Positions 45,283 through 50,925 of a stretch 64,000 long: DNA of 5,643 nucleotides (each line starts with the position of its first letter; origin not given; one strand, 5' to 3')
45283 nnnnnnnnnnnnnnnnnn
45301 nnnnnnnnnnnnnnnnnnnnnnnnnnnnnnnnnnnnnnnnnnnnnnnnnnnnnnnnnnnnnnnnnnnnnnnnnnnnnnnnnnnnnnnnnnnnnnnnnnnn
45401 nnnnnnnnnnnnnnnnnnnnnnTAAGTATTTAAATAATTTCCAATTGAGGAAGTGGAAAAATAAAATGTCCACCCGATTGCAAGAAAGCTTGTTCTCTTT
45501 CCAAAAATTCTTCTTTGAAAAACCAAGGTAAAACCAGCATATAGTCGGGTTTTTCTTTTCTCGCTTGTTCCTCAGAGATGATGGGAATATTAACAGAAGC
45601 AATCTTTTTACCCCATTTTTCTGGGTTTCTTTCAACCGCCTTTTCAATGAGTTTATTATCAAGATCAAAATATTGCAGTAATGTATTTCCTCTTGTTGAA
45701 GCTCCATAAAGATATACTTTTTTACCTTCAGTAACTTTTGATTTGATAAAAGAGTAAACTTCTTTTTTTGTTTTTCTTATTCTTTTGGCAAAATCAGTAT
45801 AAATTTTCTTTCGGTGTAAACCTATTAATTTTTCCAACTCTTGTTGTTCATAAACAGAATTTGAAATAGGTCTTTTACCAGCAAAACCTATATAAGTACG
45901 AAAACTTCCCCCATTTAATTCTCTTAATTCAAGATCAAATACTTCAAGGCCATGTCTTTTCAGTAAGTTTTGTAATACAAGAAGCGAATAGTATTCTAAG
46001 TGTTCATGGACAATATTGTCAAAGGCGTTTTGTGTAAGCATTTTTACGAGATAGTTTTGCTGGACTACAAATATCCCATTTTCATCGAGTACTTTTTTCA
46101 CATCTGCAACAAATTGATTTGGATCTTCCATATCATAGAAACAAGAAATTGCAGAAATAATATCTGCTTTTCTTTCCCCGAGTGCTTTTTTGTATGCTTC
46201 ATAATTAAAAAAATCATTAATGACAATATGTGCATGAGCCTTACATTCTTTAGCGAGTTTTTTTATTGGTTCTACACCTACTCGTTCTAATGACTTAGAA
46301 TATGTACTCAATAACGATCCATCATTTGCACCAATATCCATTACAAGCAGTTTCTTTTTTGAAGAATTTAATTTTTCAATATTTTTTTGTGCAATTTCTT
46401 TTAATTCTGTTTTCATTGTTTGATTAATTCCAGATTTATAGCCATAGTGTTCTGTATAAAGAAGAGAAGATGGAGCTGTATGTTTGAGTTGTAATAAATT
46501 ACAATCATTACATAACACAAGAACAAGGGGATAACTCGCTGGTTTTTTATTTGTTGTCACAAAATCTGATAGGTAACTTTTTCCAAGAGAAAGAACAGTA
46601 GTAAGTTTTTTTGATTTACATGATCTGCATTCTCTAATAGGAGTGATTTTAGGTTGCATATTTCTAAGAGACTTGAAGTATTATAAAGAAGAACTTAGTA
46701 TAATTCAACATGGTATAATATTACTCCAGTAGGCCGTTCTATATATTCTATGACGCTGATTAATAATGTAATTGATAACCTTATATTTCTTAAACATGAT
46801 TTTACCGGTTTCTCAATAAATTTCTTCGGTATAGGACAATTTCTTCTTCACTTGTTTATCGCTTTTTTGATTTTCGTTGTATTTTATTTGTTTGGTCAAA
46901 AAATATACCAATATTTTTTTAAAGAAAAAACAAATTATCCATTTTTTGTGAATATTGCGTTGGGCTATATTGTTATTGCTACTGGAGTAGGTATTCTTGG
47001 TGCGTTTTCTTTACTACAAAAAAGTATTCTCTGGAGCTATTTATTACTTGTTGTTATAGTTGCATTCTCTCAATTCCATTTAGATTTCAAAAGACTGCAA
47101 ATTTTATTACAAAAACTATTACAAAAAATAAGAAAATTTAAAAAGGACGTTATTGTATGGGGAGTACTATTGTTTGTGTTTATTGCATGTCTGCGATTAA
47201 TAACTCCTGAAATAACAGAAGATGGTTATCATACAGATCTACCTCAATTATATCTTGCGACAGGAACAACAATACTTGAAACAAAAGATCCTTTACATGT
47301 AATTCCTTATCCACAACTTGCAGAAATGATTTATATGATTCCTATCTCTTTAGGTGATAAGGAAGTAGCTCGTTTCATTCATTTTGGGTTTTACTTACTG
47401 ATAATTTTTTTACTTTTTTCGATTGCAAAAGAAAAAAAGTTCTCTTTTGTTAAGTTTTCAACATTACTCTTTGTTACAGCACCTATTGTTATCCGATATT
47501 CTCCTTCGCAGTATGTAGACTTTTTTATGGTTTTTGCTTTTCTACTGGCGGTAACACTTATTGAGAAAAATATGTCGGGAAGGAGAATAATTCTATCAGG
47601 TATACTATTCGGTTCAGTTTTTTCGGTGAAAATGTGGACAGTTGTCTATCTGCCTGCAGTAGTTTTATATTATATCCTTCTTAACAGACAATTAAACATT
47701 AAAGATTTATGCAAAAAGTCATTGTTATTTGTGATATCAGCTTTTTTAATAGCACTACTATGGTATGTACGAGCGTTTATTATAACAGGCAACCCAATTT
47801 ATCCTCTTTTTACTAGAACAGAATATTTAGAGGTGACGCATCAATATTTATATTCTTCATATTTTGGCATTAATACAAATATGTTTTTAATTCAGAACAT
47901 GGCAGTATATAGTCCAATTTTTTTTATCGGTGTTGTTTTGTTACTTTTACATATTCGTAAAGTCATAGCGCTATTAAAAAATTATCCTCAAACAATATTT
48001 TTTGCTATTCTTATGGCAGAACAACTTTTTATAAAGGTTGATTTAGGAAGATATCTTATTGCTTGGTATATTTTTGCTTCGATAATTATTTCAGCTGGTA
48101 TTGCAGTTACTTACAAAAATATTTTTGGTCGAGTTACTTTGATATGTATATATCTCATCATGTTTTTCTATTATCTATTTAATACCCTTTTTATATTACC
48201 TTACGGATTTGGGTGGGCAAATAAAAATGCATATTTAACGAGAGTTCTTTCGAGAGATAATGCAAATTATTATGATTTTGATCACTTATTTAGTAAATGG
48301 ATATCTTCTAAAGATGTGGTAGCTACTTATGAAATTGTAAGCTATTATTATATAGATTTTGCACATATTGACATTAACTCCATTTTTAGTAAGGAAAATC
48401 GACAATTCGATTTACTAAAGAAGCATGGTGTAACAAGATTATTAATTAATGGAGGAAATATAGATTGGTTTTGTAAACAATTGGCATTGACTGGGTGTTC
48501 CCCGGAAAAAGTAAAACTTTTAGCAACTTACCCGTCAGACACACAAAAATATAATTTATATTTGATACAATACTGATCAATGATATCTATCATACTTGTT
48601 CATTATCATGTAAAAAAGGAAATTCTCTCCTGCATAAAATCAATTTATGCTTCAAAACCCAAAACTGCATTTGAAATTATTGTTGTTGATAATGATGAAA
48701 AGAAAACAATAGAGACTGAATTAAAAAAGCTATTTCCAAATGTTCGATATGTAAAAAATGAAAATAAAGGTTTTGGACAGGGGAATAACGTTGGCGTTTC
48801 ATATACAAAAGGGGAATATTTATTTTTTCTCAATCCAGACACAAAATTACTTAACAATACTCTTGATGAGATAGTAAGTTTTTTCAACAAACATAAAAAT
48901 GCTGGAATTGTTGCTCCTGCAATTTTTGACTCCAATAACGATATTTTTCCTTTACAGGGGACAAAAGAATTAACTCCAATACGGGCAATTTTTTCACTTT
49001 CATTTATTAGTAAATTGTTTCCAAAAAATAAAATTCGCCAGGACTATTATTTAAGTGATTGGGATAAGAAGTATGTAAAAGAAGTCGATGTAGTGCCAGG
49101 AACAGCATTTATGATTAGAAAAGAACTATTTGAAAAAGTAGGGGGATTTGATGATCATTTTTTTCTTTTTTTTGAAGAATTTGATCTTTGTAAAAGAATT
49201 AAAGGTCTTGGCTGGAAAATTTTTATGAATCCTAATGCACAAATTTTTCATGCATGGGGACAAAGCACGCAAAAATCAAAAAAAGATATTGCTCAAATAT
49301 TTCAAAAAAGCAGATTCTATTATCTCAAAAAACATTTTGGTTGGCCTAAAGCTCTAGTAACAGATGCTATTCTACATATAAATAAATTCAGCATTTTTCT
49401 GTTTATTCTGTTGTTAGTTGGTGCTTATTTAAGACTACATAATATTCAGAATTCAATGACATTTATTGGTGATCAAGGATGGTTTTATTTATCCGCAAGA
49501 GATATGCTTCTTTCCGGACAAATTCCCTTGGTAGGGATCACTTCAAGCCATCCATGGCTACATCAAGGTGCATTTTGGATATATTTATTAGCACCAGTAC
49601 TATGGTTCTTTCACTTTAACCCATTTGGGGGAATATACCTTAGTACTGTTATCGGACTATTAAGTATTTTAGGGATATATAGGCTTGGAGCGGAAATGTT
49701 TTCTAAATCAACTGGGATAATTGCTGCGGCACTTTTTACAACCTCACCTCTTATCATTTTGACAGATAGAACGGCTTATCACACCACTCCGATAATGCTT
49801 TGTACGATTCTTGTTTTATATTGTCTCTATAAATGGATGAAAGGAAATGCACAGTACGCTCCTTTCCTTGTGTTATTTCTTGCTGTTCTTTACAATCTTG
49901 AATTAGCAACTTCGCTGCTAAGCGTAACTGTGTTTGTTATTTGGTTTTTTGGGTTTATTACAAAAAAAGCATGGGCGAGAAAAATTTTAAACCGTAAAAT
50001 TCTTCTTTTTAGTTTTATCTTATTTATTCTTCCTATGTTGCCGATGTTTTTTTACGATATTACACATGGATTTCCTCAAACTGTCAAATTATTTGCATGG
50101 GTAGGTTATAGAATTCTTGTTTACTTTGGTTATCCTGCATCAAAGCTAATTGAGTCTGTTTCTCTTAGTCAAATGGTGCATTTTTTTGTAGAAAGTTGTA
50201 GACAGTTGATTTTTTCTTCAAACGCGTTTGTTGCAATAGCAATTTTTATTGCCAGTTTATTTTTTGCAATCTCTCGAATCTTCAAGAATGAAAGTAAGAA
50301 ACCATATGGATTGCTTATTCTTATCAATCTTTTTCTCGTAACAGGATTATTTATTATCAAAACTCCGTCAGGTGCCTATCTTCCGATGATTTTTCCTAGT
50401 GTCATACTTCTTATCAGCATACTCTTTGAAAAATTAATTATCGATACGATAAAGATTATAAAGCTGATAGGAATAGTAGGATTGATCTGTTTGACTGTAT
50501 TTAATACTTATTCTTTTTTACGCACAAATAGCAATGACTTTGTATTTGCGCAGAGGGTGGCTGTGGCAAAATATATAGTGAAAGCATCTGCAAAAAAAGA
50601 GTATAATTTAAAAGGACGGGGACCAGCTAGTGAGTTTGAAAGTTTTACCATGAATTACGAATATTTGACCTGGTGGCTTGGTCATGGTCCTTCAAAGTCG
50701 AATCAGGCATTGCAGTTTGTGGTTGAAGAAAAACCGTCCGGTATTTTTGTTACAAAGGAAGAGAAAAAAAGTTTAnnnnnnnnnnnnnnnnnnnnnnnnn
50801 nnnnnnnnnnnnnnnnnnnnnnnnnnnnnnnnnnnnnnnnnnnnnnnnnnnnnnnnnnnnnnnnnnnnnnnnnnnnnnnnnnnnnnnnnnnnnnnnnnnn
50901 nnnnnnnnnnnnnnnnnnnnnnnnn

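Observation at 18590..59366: Glycan-assembly supercluster of ~41 kb dominated by lipid-linked-sugar (GT-C) chemistry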

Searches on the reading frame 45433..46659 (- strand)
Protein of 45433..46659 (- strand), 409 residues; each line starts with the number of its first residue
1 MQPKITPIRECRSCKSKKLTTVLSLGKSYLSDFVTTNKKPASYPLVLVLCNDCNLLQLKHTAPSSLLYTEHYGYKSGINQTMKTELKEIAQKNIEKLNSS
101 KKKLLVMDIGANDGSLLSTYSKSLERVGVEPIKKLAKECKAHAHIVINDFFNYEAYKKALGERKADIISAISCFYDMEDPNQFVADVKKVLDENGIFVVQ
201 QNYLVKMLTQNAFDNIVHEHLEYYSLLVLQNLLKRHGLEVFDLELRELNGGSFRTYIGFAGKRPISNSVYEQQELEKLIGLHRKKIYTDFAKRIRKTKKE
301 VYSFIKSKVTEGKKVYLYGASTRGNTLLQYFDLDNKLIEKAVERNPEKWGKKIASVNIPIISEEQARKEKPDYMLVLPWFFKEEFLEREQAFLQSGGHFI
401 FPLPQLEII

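Call 6: search_protein_families(library=pfam, proteins=[window:45433-46659:-], max_evalue=0.01)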
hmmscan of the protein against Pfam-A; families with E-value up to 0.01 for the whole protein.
window:45433-46659:- (409 aa): 6 families
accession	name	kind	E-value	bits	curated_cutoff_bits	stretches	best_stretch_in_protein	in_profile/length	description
PF08484.17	Methyltransf_14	-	4.1e-46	157.1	23.5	1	248-404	2-160/160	C-methyltransferase C-terminal domain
PF08421.16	Methyltransf_13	-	1.2e-13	51.4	31.3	1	11-68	1-62/62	Putative zinc binding domain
PF13489.12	Methyltransf_23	-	2.7e-11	43.9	27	1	87-240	6-161/164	Methyltransferase domain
PF08242.18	Methyltransf_12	-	1.2e-07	32.8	30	1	107-197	1-98/98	Methyltransferase domain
PF08241.18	Methyltransf_11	-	4.5e-06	27.7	21.2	1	108-199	2-95/95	Methyltransferase domain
PF13847.12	Methyltransf_31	-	0.0011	19.1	27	1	157-226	67-130/145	Methyltransferase domain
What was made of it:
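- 45430..46659 (-): Second sugar C-methyltransferase type. Backbone gene. Methyltransf_14 157 bits (call 6).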

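Call 69: search_protein_families(library=ncbifam, proteins=[window:45433-46659:-], max_evalue=1e-10)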
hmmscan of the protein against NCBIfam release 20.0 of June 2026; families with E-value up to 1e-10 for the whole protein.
window:45433-46659:- (409 aa): 0 families

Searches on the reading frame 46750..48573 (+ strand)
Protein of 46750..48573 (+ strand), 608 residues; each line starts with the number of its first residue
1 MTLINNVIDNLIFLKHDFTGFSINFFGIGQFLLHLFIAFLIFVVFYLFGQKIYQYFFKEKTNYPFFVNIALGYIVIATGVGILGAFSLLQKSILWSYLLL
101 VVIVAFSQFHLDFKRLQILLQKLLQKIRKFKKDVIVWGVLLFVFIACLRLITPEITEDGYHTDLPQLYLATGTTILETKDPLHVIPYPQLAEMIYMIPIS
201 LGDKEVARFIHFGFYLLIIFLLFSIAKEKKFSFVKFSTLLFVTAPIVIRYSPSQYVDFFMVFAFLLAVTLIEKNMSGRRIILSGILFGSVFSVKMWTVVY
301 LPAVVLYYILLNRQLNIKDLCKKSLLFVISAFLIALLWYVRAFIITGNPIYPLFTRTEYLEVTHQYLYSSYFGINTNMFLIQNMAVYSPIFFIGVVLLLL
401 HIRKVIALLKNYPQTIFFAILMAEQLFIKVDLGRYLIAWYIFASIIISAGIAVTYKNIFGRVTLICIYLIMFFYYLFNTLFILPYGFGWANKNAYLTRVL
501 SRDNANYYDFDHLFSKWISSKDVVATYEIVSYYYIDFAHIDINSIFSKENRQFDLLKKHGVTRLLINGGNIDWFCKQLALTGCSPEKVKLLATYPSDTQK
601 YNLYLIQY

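Call 6: search_protein_families(library=pfam, proteins=[window:46750-48573:+], max_evalue=0.01)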
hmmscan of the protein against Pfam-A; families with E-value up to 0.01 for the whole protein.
window:46750-48573:+ (608 aa): 1 family
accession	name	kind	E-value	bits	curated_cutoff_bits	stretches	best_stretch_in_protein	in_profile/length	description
PF13231.12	PMT_2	-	7.6e-05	23.4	26.1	1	204-338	21-160/160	Dolichyl-phosphate-mannose-protein mannosyltransferase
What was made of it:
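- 46750..48576 (+): GT-C glycosyltransferase (LIC_10190-like subfamily), about 12 TM helices. PMT_2 23.4 bits, below the gathering score (call 6).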

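Call 12: search_protein_families(library=ncbifam, proteins=[window:46750-48573:+], max_evalue=0.1)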
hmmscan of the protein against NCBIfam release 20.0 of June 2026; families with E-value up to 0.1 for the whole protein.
window:46750-48573:+ (608 aa): 1 family
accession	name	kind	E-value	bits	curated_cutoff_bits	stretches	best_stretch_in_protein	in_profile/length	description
NF047510.1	LIC_10190_fam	subfamily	2.4e-06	26.5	100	2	209-353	169-313/424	LIC_10190 family membrane protein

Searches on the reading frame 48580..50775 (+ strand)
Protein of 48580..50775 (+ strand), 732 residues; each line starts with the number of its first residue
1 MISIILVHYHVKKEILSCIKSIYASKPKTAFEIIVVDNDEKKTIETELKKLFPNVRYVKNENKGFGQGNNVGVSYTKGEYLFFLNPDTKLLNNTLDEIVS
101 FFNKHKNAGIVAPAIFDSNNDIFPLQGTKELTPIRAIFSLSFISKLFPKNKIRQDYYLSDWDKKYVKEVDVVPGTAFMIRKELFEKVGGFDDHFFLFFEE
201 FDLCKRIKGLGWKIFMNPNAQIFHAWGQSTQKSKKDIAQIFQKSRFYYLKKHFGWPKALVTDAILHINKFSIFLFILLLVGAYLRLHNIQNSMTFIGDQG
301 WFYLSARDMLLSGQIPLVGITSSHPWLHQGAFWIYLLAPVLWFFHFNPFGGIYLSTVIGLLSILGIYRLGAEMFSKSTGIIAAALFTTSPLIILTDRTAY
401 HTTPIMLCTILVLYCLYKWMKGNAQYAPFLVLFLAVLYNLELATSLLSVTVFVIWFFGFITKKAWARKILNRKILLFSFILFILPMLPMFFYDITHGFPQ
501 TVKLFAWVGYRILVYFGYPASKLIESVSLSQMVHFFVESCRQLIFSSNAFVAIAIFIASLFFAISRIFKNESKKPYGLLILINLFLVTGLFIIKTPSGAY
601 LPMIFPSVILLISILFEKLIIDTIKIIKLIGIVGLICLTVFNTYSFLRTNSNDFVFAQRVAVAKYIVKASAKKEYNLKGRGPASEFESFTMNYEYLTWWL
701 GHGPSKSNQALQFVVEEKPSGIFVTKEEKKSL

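Call 6: search_protein_families(library=pfam, proteins=[window:48580-50775:+], max_evalue=0.01)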
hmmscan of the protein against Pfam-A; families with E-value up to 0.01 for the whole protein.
window:48580-50775:+ (732 aa): 6 families
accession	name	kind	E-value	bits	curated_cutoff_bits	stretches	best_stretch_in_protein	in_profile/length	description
PF00535.33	Glycos_transf_2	-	1e-18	68.3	23.3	1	3-187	1-167/168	Glycosyl transferase family 2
PF10111.15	Glyco_tranf_2_2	-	5.2e-09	36.4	27.3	1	23-221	26-212/276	Glycosyltransferase like family 2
PF13231.12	PMT_2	-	2e-08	35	26.1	1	335-486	8-154/160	Dolichyl-phosphate-mannose-protein mannosyltransferase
PF13641.12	Glyco_tranf_2_3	-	3.7e-07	30.8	27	1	3-233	4-220/230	Glycosyltransferase like family 2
PF13632.12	Glyco_trans_2_3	-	0.00019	21.7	27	1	152-342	52-194/198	Glycosyl transferase family group 2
PF02709.20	Glyco_transf_7C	-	0.0041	17.2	23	1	172-219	19-67/78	N-terminal domain of galactosyltransferase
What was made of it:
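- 48580..50778 (+): Second GT2–GT-C fusion, 732 aa. Backbone gene. GT2 68 bits and PMT_2 35 bits (call 6).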

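Call 12: search_protein_families(library=ncbifam, proteins=[window:48580-50775:+], max_evalue=0.1)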
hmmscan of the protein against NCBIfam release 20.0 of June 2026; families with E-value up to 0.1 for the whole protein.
window:48580-50775:+ (732 aa): 13 families
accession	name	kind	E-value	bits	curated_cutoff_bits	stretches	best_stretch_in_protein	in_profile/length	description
TIGR01556.1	rhamnosyltran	subfamily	1.1e-13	51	200.55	1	18-249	9-228/281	rhamnosyltransferase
TIGR04283.1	glyco_like_mftF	equivalog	5.2e-13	49.1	182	2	2-120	1-115/221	TIGR04283 family arsenosugar biosynthesis glycosyltransferase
NF038299.1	EPS_HpsN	equivalog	7.9e-13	48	425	1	1-253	2-247/317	hormogonium polysaccharide biosynthesis glycosyltransferase HpsN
TIGR03965.1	mycofact_glyco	equivalog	1.5e-11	43.9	280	2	168-225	225-281/467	mycofactocin biosynthesis glycosyltransferase MftF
NF041875.1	EPS_EpsD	equivalog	1.8e-11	44.1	370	2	3-122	2-124/325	exopolysaccharide biosynthesis glycosyltransferase EpsD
NF007482.0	PRK10073.1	equivalog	1.4e-09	37.4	423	1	2-97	8-105/334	glycosyltransferase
NF050050.1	ProtGlycPglI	equivalog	1.2e-08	34.8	500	1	2-104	4-110/306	GalNAc(5)-diNAcBac-PP-undecaprenol beta-1,3-glucosyltransferase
NF038302.1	EPS_HpsE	equivalog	3.3e-07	29.6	300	1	14-225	18-223/307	hormogonium polysaccharide biosynthesis glycosyltransferase HpsE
TIGR04009.1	wcaE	equivalog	6.7e-07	28.8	369.2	1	1-119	2-124/248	colanic acid biosynthesis glycosyltransferase WcaE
NF047683.1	TeichurnBiosyTuaG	equivalog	5.7e-06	26.2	400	1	2-108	8-117/252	teichuronic acid biosynthesis protein TuaG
TIGR03937.1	PgaC_IcaA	equivalog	7.8e-06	25.1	422.3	1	1-111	46-159/407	poly-beta-1,6-N-acetyl-D-glucosamine synthase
NF053739.1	GlytfEpsEBac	equivalog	0.017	14.1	450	1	2-115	3-120/265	glycosyltransferase EpsE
NF041394.1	GtaseAglG_Halo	equivalog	0.03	13.6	440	0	3-112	4-120/304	glucosyl-dolichyl phosphate glucuronosyltransferase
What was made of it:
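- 48580..50778 (+): The GT2 domain resembles rhamnosyltransferase and HpsN (call 12).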
